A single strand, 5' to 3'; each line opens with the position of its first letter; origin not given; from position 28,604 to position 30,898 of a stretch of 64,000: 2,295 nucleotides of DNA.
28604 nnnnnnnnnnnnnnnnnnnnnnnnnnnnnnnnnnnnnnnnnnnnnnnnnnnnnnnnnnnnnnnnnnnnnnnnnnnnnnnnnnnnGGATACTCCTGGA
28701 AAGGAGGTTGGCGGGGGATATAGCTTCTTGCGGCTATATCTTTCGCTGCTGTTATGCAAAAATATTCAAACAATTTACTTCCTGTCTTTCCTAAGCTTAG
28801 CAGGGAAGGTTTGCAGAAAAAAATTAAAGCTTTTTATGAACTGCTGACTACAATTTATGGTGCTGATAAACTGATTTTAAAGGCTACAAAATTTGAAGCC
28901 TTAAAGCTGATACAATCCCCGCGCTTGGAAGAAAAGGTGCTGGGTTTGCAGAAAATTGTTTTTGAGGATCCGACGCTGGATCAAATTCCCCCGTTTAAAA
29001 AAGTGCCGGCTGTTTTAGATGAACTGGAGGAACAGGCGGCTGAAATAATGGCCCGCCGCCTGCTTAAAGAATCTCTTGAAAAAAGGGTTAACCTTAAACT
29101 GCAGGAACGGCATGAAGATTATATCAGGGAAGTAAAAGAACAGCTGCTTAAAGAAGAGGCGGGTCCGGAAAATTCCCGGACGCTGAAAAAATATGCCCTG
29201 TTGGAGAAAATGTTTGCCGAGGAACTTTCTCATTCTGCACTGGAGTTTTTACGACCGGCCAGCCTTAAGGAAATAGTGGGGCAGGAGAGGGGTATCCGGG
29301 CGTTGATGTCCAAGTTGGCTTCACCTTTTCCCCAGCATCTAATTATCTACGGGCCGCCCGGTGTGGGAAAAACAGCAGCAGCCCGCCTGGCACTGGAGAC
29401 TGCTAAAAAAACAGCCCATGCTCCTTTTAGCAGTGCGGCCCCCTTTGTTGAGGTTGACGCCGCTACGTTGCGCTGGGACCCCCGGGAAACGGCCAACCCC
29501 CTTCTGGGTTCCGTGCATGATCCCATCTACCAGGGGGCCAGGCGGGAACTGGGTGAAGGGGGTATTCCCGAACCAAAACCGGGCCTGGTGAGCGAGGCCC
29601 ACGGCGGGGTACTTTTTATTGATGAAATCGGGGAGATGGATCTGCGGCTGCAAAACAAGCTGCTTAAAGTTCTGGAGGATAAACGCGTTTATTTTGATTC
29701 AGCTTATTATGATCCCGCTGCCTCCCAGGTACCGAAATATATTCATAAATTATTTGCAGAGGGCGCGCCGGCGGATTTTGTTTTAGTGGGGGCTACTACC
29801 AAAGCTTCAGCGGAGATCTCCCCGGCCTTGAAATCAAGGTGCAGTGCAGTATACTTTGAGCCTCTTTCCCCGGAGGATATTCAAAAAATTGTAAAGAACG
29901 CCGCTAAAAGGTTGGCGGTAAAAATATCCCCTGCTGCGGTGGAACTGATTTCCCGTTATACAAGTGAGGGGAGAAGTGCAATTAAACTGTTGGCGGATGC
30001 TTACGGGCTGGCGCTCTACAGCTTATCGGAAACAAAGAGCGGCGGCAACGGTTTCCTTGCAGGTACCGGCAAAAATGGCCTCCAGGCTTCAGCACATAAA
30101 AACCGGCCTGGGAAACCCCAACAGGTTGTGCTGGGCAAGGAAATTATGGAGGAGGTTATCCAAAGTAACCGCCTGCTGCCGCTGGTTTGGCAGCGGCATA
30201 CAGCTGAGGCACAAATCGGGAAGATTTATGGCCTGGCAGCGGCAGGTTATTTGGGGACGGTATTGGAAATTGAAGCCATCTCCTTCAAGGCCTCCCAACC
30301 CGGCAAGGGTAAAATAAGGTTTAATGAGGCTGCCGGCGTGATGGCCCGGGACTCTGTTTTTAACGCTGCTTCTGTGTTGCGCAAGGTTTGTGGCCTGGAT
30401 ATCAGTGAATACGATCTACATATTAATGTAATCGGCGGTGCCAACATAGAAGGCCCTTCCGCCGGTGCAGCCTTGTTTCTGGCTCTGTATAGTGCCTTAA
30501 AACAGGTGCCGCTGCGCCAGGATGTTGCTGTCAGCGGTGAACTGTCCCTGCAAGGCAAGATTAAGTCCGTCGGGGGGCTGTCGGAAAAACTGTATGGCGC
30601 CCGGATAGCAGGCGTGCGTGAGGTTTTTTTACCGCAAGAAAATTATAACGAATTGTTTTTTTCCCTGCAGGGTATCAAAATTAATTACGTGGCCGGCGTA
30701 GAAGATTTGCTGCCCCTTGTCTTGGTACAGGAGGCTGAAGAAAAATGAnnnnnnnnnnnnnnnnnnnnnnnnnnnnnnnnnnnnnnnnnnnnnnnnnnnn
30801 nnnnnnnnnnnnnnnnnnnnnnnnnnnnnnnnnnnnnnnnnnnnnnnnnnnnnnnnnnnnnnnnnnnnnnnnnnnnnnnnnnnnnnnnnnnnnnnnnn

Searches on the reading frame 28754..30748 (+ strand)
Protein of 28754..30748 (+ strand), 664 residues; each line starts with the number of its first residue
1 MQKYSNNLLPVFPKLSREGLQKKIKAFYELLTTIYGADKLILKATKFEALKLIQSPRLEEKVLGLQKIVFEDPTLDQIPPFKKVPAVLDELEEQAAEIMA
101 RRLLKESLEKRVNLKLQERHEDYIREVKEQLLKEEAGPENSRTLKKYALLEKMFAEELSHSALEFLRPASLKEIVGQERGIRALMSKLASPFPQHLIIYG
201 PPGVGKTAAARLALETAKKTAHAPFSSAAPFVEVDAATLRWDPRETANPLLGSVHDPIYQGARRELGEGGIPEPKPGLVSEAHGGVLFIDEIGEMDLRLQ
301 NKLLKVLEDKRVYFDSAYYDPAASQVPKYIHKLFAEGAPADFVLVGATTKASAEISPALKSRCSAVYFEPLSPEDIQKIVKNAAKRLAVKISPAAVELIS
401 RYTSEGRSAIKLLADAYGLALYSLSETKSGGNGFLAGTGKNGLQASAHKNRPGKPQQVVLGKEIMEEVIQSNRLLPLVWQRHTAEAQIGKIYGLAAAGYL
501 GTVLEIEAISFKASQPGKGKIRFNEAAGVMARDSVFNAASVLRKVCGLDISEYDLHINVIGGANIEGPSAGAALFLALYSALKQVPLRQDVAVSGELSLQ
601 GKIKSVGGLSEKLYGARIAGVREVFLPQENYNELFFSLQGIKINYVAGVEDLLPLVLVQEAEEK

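Call 9: search_protein_families(library=pfam, proteins=[window:28754-30748:+], max_evalue=0.01)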
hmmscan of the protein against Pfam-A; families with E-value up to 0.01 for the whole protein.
window:28754-30748:+ (664 aa): 13 families
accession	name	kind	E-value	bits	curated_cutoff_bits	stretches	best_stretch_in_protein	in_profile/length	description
PF05362.19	Lon_C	-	8.1e-29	101.1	21.1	1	482-634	21-176/205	Lon protease (S16) C-terminal proteolytic domain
PF00158.32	Sigma54_activat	-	1.4e-13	51.3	20.2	1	189-312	18-122/168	Sigma-54 interaction domain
PF01078.27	Mg_chelatase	-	8.8e-13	48.6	20.3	1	171-314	2-137/207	Magnesium chelatase, subunit ChlI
PF00004.35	AAA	-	1.7e-09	38.7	21.2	1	197-368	2-128/131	ATPase family associated with various cellular activities (AAA)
PF07728.20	AAA_5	-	1.9e-08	34.9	22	1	195-363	1-139/139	AAA domain (dynein-related subfamily)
PF05496.18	RuvB_N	-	4.6e-08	33.4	27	1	166-214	1-54/159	Holliday junction DNA helicase RuvB P-loop domain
PF13541.12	ChlI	-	6.8e-08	32.9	27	1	546-630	36-121/121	Subunit ChlI of Mg-chelatase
PF13191.12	AAA_16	-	1.7e-06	29.1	32.6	1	175-231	3-66/167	AAA ATPase domain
PF13401.12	AAA_22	-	4.5e-05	24.2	27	1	194-307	6-108/130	AAA domain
PF13245.12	AAA_19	-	0.00027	21.6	25.1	0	195-310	13-117/134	AAA domain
PF07724.20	AAA_2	-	0.00063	20.3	27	1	197-312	7-104/166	AAA domain (Cdc48 subfamily)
PF13604.12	AAA_30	-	0.003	17.8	27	1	188-310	13-115/191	AAA domain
PF03266.21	NTPase_1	-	0.0075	16.6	23.9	0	283-301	95-113/168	NTPase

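Call 10: search_protein_families(library=ncbifam, proteins=[window:28754-30748:+], max_evalue=0.01)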
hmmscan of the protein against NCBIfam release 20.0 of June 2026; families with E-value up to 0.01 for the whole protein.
window:28754-30748:+ (664 aa): 82 families (the best 25 are shown)
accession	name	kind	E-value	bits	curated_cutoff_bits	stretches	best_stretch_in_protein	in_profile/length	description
TIGR02903.1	spore_lon_C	equivalog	1.8e-262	872.3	678.8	2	20-427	2-409/615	Lon family ATP-dependent protease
TIGR02902.1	spore_lonB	equivalog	3.4e-150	501.2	723.3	2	145-421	38-313/531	ATP-dependent protease LonB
TIGR00764.1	lon_rel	equivalog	3e-47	161.6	516.6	1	246-661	181-597/608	ATP-dependent protease LonB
TIGR00763.1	lon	equivalog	1.7e-26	93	608.05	1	389-634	526-768/795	endopeptidase La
NF008053.0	PRK10787.1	equivalog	8.6e-24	83.6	891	1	479-658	586-772/784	endopeptidase La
NF038308.1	RNA_repair_RtcR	equivalog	5.4e-18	65.1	650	1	172-313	180-308/530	RNA repair transcriptional activator RtcR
NF000868.0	PRK00080.1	equivalog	6.7e-16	58.1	282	2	283-413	102-223/330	Holliday junction branch migration DNA helicase RuvB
TIGR00416.1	sms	equivalog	1.9e-15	56.6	403.05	1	531-651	334-452/454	DNA repair protein RadA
NF009067.0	PRK12402.1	equivalog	3.5e-15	55.8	317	2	167-217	10-60/340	replication factor C small subunit 2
TIGR00368.1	TIGR00368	hypoth_equivalog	3.8e-15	55.4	362.4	1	169-314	189-326/499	YifB family Mg chelatase-like AAA ATPase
TIGR00635.1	ruvB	equivalog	9.1e-15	54.5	299.05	2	283-413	81-202/305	Holliday junction branch migration DNA helicase RuvB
NF007365.0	PRK09862.1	equivalog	3.4e-12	45.7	530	1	168-313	187-324/506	YifB family Mg chelatase-like AAA ATPase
NF011953.0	PRK15424.1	equivalog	4.1e-12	45.5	703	1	171-313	218-352/538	propionate catabolism operon regulatory protein PrpR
NF001679.0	PRK00440.1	equivalog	5.6e-12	45.4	303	2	164-211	10-57/322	replication factor C small subunit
NF051870.1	NAssimRespRegNtrX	equivalog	8.9e-12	44.6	600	1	172-311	139-257/452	nitrogen assimilation response regulator NtrX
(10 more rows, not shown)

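Call 13: find_related_loci(query=window:28754-30748:+, collection=genome_contigs, flank=4000)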
Query window:28754-30748:+ (664 aa) in genome_contigs; peptide patterns used: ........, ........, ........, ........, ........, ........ (x = any residue, [..] = any of these).
600 stretches matched a pattern (row limit reached: there are more); 531 encode a relative of the query (tblastn E <= 1e-3); the best 80 are kept; 80 distinct loci.
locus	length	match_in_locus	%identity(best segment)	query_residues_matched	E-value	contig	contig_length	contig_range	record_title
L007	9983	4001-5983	84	1-661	0e+0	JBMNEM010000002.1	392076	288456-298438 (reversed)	MAG: Dethiobacteria bacterium isolate SBF912LR0HQ0129 contig_21281, whole genome shotgun sequence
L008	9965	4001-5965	73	1-661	0e+0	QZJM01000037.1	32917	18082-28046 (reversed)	MAG: Dethiobacter sp. isolate SURF_39 Ga0104751_1002007, whole genome shotgun sequence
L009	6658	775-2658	67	17-657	0e+0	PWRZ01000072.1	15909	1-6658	MAG: Syntrophomonadaceae bacterium isolate CSSed11_109 CS-Sed11-C4688, whole genome shotgun sequence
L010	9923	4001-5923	64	1-661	0e+0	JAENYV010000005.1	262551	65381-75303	MAG: Dethiobacter alkaliphilus isolate BL5_bin.7 BL5_bin7_NODE_21_length_262551_cov_23.764530, whole genome shotgun sequ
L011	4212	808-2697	65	17-659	0e+0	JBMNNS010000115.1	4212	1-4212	MAG: Dethiobacteria bacterium isolate SBF912SR3HQ0001 scaffold_40923_c1, whole genome shotgun sequence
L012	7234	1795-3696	63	1-658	0e+0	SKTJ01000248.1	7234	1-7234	MAG: Syntrophomonadaceae bacterium isolate CSSed162cmA_56 CSSed16-2cmA-46024, whole genome shotgun sequence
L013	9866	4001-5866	70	18-660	0e+0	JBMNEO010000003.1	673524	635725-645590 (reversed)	MAG: Dethiobacteria bacterium isolate SBF912LR0HQ0054 contig_21961, whole genome shotgun sequence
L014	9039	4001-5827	57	18-653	0e+0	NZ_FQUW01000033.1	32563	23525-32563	Desulfofundulus australicus DSM 11792, whole genome shotgun sequence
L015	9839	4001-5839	58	17-654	0e+0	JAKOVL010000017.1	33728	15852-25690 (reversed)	MAG: Bacillota bacterium isolate JPNG_maxbin.054 k201_265739, whole genome shotgun sequence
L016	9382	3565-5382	56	20-653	0e+0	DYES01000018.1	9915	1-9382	MAG TPA_asm: Desulfovirgula sp. isolate Tomsk_54_15 Tomsk_k141_17085, whole genome shotgun sequence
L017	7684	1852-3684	59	20-654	0e+0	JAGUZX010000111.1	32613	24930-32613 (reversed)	MAG: Desulfovibrio sp. isolate DeMMO6_25 c_000000014171, whole genome shotgun sequence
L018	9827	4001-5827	56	18-653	0e+0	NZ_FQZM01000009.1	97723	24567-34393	Desulfofundulus thermosubterraneus DSM 16057, whole genome shotgun sequence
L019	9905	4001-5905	54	1-658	0e+0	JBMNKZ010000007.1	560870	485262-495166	MAG: Bacillota bacterium isolate SBF912LR0HQ0055 contig_52043, whole genome shotgun sequence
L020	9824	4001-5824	57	23-654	0e+0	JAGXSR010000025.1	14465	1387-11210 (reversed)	MAG: Dethiobacter sp. isolate CROMO_A_244 c_000000140829, whole genome shotgun sequence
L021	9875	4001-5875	54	16-659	0e+0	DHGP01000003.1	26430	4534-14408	MAG TPA_asm: Firmicutes bacterium UBA4795 UBA4795_contig_30364, whole genome shotgun sequence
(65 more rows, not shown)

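Call 52: search_protein_families(library=pfam, proteins=[L014:2471-3454:+, L019:805-1791:+, L019:1819-3438:+, L019:482-808:+], max_evalue=0.001)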
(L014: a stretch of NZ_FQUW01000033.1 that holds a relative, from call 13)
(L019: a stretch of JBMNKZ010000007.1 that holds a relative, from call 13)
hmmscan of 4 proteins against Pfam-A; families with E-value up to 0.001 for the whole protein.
L014:2471-3454:+ (327 aa): 1 family
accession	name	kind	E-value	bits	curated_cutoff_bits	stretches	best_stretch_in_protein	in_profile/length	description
PF09991.14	DUF2232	-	2.5e-58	198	27.8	1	19-309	2-290/290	Predicted membrane protein (DUF2232)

L019:805-1791:+ (328 aa): 1 family
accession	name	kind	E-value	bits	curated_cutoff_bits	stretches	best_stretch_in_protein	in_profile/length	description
PF09991.14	DUF2232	-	1.2e-58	199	27.8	1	23-314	1-289/290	Predicted membrane protein (DUF2232)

L019:1819-3438:+ (539 aa): 3 families
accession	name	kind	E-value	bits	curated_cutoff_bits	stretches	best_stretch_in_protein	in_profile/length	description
PF24898.2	GGDEF_GdpP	-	5e-31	108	30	1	68-191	1-123/126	Cyclic-di-AMP phosphodiesterase GdpP-like, GGDEF domain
PF01368.27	DHH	-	1.5e-22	80.6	28.1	1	226-381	1-125/125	DHH family, N-terminal domain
PF02272.25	DHHA1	-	4.7e-13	49.9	25.9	1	455-535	16-100/102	DHHA1 domain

L019:482-808:+ (108 aa): 1 family
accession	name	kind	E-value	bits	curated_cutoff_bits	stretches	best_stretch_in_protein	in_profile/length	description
PF12643.12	MazG-like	-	9.1e-27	93.6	27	1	13-96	1-85/85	MazG-like family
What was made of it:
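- On Protein-coding gene or pseudogene (including remnants of yybS / gdpP): DUF2232 and GdpP lie downstream of the MazG-like gene in genomes that have them (call 52).
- Checked: L019 has rpsR, MazG-like, DUF2232, GdpP, rplI, and L014 has MazG-like, DUF2232, rplI (call 52).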
